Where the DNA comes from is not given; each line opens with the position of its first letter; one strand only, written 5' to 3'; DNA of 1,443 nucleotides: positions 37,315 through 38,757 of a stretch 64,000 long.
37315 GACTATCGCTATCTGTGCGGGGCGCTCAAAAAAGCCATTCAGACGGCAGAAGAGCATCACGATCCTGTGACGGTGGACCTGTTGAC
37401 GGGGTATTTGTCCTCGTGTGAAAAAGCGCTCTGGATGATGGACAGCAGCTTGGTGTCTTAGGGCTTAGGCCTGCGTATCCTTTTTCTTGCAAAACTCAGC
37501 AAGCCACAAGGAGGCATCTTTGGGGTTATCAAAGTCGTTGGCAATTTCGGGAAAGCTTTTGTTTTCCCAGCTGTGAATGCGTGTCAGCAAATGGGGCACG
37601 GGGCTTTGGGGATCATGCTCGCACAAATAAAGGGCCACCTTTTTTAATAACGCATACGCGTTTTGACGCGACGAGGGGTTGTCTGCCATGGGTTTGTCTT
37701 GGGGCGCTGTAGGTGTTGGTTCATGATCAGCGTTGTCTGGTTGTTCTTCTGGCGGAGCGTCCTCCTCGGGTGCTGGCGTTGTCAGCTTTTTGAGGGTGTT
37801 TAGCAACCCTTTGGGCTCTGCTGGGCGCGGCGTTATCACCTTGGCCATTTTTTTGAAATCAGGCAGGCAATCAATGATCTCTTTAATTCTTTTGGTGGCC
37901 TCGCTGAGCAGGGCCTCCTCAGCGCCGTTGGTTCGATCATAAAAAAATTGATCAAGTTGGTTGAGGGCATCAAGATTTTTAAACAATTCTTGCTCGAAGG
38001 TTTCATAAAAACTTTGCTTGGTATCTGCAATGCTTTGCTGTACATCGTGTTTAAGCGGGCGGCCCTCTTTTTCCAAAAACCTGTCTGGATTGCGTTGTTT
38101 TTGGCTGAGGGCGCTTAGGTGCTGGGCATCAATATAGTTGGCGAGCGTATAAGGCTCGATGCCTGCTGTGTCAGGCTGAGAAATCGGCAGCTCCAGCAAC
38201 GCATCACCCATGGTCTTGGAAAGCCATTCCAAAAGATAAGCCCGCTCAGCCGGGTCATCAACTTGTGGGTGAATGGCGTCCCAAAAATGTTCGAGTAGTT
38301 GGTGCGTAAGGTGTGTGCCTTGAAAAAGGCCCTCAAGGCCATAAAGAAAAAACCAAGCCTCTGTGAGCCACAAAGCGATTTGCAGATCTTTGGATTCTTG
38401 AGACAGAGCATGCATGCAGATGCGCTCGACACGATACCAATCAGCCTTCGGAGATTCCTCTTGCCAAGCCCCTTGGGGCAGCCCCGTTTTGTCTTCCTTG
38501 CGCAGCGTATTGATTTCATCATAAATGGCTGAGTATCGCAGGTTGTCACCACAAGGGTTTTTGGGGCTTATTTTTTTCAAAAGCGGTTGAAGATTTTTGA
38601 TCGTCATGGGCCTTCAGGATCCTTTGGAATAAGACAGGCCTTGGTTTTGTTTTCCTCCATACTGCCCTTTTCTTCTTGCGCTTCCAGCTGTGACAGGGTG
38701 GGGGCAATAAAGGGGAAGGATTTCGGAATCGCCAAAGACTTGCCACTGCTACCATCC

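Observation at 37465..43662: A tssL-tssM-tssA T6SS mini-operon embedded in core genes, with no other T6SS genes nearby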

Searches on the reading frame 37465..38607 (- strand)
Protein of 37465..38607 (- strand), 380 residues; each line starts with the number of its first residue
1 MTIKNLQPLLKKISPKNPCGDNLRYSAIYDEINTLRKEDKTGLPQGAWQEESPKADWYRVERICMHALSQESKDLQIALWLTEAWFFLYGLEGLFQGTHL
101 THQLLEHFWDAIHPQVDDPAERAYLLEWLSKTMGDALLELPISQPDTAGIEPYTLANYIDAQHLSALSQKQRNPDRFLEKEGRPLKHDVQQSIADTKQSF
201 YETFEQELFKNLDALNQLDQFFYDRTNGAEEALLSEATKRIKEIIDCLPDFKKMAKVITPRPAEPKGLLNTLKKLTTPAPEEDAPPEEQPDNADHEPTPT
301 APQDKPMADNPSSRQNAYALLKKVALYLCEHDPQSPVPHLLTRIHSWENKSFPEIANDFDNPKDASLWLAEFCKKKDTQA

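Call 3: search_protein_families(library=pfam, proteins=[window:37465-38607:-], max_evalue=0.01)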
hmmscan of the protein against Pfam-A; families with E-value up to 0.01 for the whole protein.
window:37465-38607:- (380 aa): 1 family
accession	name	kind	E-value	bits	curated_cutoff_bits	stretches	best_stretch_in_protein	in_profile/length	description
PF06812.17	ImpA_N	-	1.3e-33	116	26.9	1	10-130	1-118/119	ImpA, N-terminal, type VI secretion system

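Call 4: search_protein_families(library=ncbifam, proteins=[window:37465-38607:-], max_evalue=0.01)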
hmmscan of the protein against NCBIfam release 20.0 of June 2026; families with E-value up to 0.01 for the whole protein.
window:37465-38607:- (380 aa): 3 families
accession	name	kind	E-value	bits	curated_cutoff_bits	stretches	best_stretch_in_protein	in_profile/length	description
TIGR03363.1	VI_chp_8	equivalog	5.6e-68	230.2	160.85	1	5-356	2-335/353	type VI secretion system protein TssA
TIGR03362.1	VI_chp_7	equivalog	3.2e-25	89.1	230.1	2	6-140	2-126/476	type VI secretion system protein TssA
NF041244.1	IglI_fam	subfamily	0.00017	21.6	100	0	162-326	63-211/290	type VI secretion system protein IglI family protein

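Call 65: search_solved_structures(query=window:37465-38607:-, max_evalue=0.01)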
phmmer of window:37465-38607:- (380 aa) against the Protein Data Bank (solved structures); distinct sequences matched with E-value up to 0.01: 2.
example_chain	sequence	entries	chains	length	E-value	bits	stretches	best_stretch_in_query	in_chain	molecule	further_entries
6hs5_A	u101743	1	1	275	1.2e-22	83.5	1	5-218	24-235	TssA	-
6rju_A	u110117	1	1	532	0.00012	24.2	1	12-137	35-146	Putative type VI secretion protein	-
